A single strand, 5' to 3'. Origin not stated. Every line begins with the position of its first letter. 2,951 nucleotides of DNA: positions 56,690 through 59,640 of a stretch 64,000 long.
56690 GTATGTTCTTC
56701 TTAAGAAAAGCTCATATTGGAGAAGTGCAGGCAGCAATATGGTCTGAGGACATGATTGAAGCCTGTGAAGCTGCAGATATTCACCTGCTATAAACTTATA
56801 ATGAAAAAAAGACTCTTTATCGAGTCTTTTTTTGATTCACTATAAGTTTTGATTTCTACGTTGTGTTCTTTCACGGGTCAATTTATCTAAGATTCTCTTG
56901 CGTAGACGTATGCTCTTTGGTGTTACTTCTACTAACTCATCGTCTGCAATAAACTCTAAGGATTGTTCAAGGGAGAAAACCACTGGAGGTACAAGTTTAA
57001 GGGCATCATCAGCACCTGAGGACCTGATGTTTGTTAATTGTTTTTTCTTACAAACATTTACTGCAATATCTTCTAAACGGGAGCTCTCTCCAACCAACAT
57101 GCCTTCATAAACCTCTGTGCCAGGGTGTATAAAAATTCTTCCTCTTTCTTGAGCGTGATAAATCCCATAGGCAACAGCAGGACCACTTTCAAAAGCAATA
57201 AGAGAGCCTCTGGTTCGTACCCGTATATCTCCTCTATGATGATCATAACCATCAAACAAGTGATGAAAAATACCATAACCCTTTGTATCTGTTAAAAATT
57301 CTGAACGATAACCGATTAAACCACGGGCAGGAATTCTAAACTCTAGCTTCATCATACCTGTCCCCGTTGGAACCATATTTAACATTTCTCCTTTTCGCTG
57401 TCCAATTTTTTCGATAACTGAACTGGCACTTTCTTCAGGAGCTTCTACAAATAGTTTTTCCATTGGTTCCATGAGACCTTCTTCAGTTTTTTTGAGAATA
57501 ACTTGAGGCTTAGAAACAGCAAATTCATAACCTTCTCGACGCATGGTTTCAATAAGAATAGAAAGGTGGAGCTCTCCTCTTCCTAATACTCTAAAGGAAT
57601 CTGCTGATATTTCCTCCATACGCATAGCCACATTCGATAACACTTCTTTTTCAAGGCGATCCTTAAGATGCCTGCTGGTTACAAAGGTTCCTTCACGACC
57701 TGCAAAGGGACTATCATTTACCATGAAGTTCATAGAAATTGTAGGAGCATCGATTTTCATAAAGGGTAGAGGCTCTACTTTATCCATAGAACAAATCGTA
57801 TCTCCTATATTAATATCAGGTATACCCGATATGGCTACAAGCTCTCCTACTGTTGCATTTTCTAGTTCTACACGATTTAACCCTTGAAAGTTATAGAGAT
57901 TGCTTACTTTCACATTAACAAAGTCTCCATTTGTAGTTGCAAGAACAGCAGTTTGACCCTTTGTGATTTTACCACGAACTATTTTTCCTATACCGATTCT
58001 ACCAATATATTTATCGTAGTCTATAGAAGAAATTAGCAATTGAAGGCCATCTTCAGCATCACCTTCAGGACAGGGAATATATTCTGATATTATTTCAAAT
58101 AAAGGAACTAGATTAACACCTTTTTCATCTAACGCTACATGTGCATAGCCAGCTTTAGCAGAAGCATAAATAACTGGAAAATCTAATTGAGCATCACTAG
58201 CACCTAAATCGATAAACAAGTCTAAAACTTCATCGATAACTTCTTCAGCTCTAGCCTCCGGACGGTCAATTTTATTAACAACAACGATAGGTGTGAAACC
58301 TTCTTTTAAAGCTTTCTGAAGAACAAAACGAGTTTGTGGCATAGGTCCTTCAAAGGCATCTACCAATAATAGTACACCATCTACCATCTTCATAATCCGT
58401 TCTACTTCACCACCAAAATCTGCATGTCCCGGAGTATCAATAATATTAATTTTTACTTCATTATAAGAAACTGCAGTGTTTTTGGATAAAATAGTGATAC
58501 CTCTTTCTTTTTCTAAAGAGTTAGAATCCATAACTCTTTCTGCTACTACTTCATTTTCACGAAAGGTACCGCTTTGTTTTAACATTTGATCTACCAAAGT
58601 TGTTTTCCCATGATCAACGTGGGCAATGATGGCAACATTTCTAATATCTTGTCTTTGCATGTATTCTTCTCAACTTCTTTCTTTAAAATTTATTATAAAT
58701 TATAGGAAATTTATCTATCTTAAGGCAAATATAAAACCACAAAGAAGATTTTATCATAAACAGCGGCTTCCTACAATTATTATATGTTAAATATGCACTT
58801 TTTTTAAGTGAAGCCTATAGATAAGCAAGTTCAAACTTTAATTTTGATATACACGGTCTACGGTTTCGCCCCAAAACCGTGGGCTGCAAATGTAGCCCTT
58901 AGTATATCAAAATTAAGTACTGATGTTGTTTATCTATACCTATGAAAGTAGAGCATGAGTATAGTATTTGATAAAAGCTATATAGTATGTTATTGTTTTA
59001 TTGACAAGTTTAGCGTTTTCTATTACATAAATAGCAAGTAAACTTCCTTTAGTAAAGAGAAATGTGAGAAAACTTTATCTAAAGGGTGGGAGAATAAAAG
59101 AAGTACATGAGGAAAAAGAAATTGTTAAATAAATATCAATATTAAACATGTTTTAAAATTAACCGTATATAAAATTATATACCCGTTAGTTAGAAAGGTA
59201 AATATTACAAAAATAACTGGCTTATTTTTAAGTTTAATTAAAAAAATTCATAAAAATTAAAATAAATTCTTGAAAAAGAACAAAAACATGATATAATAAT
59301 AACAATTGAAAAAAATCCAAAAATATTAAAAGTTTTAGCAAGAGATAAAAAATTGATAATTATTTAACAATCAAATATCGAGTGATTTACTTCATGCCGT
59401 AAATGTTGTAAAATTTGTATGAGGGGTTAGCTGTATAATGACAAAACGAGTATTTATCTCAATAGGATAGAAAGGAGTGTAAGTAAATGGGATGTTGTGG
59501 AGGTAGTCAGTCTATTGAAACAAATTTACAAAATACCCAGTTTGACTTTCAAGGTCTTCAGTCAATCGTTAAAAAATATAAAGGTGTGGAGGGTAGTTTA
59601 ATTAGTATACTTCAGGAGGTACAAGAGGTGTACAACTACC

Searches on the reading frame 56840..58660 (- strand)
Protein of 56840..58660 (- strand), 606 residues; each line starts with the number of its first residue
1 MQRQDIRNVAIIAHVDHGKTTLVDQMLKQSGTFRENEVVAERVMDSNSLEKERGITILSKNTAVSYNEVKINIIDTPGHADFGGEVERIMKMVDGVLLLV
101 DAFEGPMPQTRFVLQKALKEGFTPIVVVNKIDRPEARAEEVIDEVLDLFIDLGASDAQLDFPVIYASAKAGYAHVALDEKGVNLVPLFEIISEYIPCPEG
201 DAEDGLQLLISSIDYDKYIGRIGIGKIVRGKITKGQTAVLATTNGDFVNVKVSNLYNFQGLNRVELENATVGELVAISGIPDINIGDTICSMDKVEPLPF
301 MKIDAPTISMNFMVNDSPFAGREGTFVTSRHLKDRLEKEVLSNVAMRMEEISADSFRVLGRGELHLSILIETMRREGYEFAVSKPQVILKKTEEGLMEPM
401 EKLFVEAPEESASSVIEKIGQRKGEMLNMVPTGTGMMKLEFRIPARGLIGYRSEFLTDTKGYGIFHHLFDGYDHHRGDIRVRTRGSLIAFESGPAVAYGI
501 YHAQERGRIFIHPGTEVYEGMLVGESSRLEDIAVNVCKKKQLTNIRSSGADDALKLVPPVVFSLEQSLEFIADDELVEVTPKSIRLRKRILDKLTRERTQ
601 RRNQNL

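Call 22: find_encoding_contigs(protein=window:56840-58660:-, flank=3000, max_places=6)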
Protein window:56840-58660:- (606 aa): 2 contigs read that carry it; 1 place shown.
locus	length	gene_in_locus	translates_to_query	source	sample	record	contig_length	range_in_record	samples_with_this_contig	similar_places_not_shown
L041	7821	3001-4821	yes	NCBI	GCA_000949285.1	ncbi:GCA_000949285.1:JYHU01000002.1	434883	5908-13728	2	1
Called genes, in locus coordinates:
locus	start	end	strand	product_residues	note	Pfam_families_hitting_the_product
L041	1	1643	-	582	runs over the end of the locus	PF01512:Complex1_51K, PF10589:NADH_4Fe-4S, PF00037:Fer4 (weak), PF13237:Fer4_10 (weak), PF12838:Fer4_7, PF13187:Fer4_9, PF14697:Fer4_21, PF00037:Fer4 (weak), +2 more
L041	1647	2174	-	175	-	PF01257:2Fe-2S_thioredx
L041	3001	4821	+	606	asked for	PF00009:GTP_EFTU, PF22042:EF-G_D2 (weak), PF03144:GTP_EFTU_D2, PF00679:EFG_C, PF21018:BipA_C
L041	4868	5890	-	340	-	PF03590:AsnA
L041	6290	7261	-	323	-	PF00291:PALP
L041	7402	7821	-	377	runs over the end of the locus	PF00155:Aminotran_1_2 (weak), PF00266:Aminotran_5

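Call 31: find_homologous_proteins(query=window:56840-58660:-, max_evalue=1e-100)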
Query window:56840-58660:- (606 aa): 8000 proteins with E <= 1e-100 among 8000 candidates; the best 120 are listed.
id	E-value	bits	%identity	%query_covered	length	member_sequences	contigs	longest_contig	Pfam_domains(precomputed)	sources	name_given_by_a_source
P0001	0.0e+0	1337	100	100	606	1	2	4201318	PF21018.3,PF00679.31,PF00009.34,PF03144.32,PF22042.3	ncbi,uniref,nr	ncbi:GTP-binding protein TypA/BipA [Clostridium aceticum]|uniref:Large ribosomal subunit assembly fa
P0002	0.0e+0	1239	92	100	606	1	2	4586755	PF21018.3,PF00679.31,PF00009.34,PF03144.32,PF22042.3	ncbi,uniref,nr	ncbi:translational GTPase TypA [Clostridium formicaceticum]|uniref:Large ribosomal subunit assembly 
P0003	0.0e+0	1163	86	100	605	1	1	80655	PF21018.3,PF00679.31,PF00009.34,PF03144.32,PF22042.3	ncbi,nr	ncbi:MAG: translational GTPase TypA [Clostridiaceae bacterium]|nr:translational GTPase TypA [Clostri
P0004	0.0e+0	1152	85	100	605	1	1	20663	PF21018.3,PF00679.31,PF00009.34,PF03144.32,PF22042.3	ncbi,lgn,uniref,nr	ncbi:GTP-binding protein [Natronincola peptidivorans]|uniref:Large ribosomal subunit assembly factor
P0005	0.0e+0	1150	85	100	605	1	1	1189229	PF21018.3,PF00679.31,PF00009.34,PF03144.32,PF22042.3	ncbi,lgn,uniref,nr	ncbi:translational GTPase TypA [Natronincola ferrireducens]|uniref:Large ribosomal subunit assembly 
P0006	0.0e+0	1144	85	100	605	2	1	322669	PF21018.3,PF01926.30,PF00679.31,PF00009.34,PF03144.32,PF22042.3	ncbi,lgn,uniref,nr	ncbi:GTP-binding protein [Anaerovirgula multivorans]|uniref:Large ribosomal subunit assembly factor 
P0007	0.0e+0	1139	84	100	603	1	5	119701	PF21018.3,PF01926.30,PF00679.31,PF00009.34,PF03144.32,PF22042.3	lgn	-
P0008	0.0e+0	1138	84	100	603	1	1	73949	PF21018.3,PF01926.30,PF00679.31,PF00009.34,PF03144.32,PF22042.3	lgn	-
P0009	0.0e+0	1138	84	100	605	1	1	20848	PF21018.3,PF01926.30,PF00679.31,PF00009.34,PF03144.32,PF22042.3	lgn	-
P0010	0.0e+0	1103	81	99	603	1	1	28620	PF21018.3,PF01926.30,PF00679.31,PF00009.34,PF03144.32,PF22042.3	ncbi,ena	-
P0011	0.0e+0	1094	80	99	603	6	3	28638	PF21018.3,PF00679.31,PF00009.34,PF03144.32,PF22042.3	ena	-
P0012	0.0e+0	1092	81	99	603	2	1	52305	PF21018.3,PF01926.30,PF00679.31,PF00009.34,PF03144.32,PF22042.3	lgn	-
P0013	0.0e+0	1091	80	100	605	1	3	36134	PF21018.3,PF01926.30,PF00679.31,PF00009.34,PF03144.32,PF22042.3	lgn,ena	-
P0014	0.0e+0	1090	81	99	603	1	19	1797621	PF21018.3,PF01926.30,PF00679.31,PF00009.34,PF03144.32,PF22042.3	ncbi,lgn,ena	ncbi:translational GTPase TypA [Alkaliphilus crotonatoxidans]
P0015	0.0e+0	1090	81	99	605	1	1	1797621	PF21018.3,PF01926.30,PF00679.31,PF00009.34,PF03144.32,PF22042.3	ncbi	ncbi:translational GTPase TypA [Alkaliphilus crotonatoxidans]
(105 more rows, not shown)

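Call 32: find_encoding_contigs(protein=P0002, flank=10000, max_places=2)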
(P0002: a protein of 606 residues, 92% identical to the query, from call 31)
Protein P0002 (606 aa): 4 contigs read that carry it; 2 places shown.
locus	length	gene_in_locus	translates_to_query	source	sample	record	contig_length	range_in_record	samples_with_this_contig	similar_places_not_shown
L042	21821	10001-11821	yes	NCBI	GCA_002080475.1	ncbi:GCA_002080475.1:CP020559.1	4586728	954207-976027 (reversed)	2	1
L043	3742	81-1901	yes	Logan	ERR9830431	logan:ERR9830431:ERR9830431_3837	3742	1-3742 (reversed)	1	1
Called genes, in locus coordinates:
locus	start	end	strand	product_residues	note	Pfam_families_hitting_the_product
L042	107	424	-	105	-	PF00085:Thioredoxin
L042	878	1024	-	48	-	-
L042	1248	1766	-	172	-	-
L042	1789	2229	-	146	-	-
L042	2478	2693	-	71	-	-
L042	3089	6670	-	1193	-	PF00111:Fer2 (weak), PF13510:Fer2_4, PF14691:Fer4_20, PF01946:Thi4 (weak), PF07992:Pyr_redox_2, PF13450:NAD_binding_8, PF04879:Molybdop_Fe4S4, PF00384:Molybdopterin, +11 more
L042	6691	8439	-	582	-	PF01512:Complex1_51K, PF10589:NADH_4Fe-4S, PF00037:Fer4 (weak), PF13237:Fer4_10 (weak), PF12838:Fer4_7, PF13187:Fer4_9 (weak), PF14697:Fer4_21, PF00037:Fer4 (weak), +3 more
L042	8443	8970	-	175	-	PF01257:2Fe-2S_thioredx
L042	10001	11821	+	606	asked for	PF00009:GTP_EFTU, PF22042:EF-G_D2 (weak), PF03144:GTP_EFTU_D2, PF00679:EFG_C, PF21018:BipA_C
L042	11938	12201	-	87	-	PF07875:Coat_F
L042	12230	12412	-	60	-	PF11553:DUF3231 (weak)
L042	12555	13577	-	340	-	PF03590:AsnA, PF00152:tRNA-synt_2 (weak)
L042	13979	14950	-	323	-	PF00291:PALP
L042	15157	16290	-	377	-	PF00266:Aminotran_5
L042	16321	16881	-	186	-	PF07155:ECF-ribofla_trS, PF12822:ECF_trnsprt (weak)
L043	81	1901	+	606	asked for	PF00009:GTP_EFTU, PF22042:EF-G_D2 (weak), PF03144:GTP_EFTU_D2, PF00679:EFG_C, PF21018:BipA_C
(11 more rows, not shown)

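Call 33: find_encoding_contigs(protein=P0006, flank=10000, max_places=2)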
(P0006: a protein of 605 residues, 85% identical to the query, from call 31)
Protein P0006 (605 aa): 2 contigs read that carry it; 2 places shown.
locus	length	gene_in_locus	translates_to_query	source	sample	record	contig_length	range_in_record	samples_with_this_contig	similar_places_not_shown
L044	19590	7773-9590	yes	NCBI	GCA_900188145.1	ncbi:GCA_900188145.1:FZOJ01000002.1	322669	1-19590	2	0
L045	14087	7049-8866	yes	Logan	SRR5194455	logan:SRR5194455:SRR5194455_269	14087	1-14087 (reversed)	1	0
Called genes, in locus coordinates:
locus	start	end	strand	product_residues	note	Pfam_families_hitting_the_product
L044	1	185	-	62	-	PF01946:Thi4 (weak), PF00890:FAD_binding_2, PF01266:DAO (weak), PF03486:HI0933_like (weak), PF07992:Pyr_redox_2, PF12831:FAD_oxidored (weak), PF13738:Pyr_redox_3 (weak), PF13450:NAD_binding_8 (weak)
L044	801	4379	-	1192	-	PF00111:Fer2 (weak), PF13510:Fer2_4, PF14691:Fer4_20, PF07992:Pyr_redox_2, PF13450:NAD_binding_8, PF22117:Fer4_Nqo3, PF04879:Molybdop_Fe4S4, PF00384:Molybdopterin, +12 more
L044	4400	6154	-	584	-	PF01512:Complex1_51K, PF10531:SLBB (weak), PF10589:NADH_4Fe-4S, PF12837:Fer4_6 (faint), PF00037:Fer4 (weak), PF14697:Fer4_21, PF12838:Fer4_7, PF13187:Fer4_9 (weak)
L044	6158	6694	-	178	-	PF01257:2Fe-2S_thioredx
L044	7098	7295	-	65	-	PF02597:ThiS (weak)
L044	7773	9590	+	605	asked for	PF00009:GTP_EFTU, PF01926:MMR_HSR1 (weak), PF22042:EF-G_D2, PF03144:GTP_EFTU_D2, PF00679:EFG_C, PF21018:BipA_C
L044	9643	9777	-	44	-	-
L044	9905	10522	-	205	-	PF10502:Peptidase_S26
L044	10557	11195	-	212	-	PF04199:Cyclase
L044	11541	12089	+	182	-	PF04542:Sigma70_r2, PF08281:Sigma70_r4_2, PF04545:Sigma70_r4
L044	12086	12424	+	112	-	-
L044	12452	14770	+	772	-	PF07719:TPR_2 (faint), PF13181:TPR_8 (faint), PF13428:TPR_14 (faint), PF14559:TPR_19 (faint)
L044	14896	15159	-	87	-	PF07875:Coat_F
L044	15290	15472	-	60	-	PF07875:Coat_F (weak), PF07870:DUF1657 (weak)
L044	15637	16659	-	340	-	PF03590:AsnA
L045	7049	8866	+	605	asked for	PF00009:GTP_EFTU, PF01926:MMR_HSR1 (weak), PF22042:EF-G_D2, PF03144:GTP_EFTU_D2, PF00679:EFG_C, PF21018:BipA_C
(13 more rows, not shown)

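Call 34: find_encoding_contigs(protein=P0005, flank=10000, max_places=2)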
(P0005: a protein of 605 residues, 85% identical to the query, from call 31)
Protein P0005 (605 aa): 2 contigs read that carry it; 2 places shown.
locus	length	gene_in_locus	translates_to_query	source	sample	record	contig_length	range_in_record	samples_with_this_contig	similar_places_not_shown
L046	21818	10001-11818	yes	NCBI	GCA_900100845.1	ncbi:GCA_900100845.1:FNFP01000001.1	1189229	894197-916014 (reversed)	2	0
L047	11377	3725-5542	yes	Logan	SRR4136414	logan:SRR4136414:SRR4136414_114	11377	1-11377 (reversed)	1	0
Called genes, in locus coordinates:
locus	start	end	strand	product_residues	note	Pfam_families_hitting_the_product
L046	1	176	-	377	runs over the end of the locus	PF01979:Amidohydro_1, PF07969:Amidohydro_3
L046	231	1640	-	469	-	PF03606:DcuC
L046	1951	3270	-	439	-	-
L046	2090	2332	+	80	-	-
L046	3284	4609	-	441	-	PF09338:Gly_reductase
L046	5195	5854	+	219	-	PF00440:TetR_N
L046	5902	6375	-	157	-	-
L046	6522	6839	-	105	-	PF00085:Thioredoxin, PF13905:Thioredoxin_8 (faint)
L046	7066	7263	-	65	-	PF02597:ThiS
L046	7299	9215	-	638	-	PF02730:AFOR_N, PF01314:AFOR_C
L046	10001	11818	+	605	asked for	PF00009:GTP_EFTU, PF22042:EF-G_D2, PF03144:GTP_EFTU_D2, PF00679:EFG_C, PF21018:BipA_C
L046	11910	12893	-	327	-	PF03773:ArsP_1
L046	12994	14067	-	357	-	PF01758:SBF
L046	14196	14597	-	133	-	PF01451:LMWPc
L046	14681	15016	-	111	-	PF01022:HTH_5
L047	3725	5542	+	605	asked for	PF00009:GTP_EFTU, PF22042:EF-G_D2, PF03144:GTP_EFTU_D2, PF00679:EFG_C, PF21018:BipA_C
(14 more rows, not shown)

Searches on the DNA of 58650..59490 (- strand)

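Call 14: search_rna_families(source=window, start=58650, end=59490, threshold=evalue, max_evalue=10)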
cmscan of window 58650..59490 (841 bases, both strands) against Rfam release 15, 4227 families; matches with E-value up to 10: 4.
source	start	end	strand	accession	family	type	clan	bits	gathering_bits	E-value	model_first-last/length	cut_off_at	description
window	58920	58985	+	RF00268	snoZ7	Gene; snRNA; snoRNA; CD-box;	CL00057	20.7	43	0.64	1-78/78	no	Small nucleolar RNA snoZ7/snoR77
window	59337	59398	+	RF01179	snoU83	Gene; snRNA; snoRNA; CD-box;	-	17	50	8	1-84/84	no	Small nucleolar RNA U83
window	58779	58902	-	RF00082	SraG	Gene; sRNA;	-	16.8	50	3.4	1-177/177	no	SraG RNA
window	58750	58865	-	RF02714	snopsi28S-3378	Gene; snRNA; snoRNA; HACA-box;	-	14.5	136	8.2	1-145/145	no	Small nucleolar RNA psi28S-3378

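Call 37: search_dna_similar(query=window:58810-58940:-, collection=plasmids, mode=distant, max_evalue=0.01)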
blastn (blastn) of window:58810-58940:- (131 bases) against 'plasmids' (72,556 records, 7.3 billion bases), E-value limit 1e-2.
No match.

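Call 38: search_dna_similar(query=window:58810-58940:-, collection=phages, mode=distant, max_evalue=0.01)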
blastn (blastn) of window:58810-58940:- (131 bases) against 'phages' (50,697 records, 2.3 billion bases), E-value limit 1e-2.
No match.
